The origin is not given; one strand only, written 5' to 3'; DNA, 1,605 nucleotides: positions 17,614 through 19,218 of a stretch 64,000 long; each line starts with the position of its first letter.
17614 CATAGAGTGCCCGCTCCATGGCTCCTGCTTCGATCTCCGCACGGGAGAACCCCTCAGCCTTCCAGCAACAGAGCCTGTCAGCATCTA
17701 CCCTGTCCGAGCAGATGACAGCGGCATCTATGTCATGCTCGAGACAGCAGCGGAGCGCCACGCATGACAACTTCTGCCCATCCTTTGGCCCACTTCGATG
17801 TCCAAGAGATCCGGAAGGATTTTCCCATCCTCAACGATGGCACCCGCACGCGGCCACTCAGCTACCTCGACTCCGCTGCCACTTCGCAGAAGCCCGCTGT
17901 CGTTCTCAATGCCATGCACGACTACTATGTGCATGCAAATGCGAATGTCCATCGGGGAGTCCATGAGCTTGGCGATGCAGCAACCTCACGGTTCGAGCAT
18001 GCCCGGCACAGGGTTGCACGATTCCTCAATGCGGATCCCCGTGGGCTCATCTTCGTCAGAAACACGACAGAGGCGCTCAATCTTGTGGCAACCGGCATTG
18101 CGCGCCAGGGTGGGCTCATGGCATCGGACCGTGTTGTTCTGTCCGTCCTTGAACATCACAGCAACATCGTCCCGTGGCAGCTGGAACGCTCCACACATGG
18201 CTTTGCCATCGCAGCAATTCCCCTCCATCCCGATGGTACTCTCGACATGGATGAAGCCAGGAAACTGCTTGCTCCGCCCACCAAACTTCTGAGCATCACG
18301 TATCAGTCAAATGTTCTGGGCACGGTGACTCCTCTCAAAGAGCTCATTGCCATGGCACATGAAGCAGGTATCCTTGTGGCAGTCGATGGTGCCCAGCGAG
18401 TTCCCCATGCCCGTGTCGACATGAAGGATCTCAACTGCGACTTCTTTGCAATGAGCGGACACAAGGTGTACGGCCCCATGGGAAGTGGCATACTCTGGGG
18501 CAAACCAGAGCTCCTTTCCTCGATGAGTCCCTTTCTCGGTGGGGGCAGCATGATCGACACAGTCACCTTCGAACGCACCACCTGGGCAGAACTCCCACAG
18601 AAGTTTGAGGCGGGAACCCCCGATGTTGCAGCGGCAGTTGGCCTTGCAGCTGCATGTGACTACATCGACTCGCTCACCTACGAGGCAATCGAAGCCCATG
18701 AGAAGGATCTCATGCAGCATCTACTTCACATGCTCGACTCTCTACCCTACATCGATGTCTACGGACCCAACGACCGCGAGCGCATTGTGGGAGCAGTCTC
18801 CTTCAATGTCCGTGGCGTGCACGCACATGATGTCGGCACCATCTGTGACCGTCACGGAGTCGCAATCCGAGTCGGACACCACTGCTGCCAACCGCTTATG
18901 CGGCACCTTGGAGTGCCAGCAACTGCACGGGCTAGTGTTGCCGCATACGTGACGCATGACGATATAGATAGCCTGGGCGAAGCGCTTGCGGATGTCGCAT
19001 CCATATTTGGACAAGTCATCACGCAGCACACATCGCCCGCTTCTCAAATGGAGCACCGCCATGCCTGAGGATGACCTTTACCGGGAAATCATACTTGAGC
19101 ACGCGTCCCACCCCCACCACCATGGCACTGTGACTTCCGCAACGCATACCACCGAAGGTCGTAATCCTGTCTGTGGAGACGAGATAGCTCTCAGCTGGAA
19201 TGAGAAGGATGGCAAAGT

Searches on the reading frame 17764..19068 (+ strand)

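Call 90: search_protein_families(library=pfam, proteins=[window:17764-19068:+], max_evalue=0.00001)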
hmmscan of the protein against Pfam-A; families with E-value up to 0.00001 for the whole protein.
window:17764-19068:+ (434 aa): 1 family
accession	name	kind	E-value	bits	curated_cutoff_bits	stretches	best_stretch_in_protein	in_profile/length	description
PF00266.25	Aminotran_5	-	7.7e-137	456.6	21.5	1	34-404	2-371/371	Aminotransferase class-V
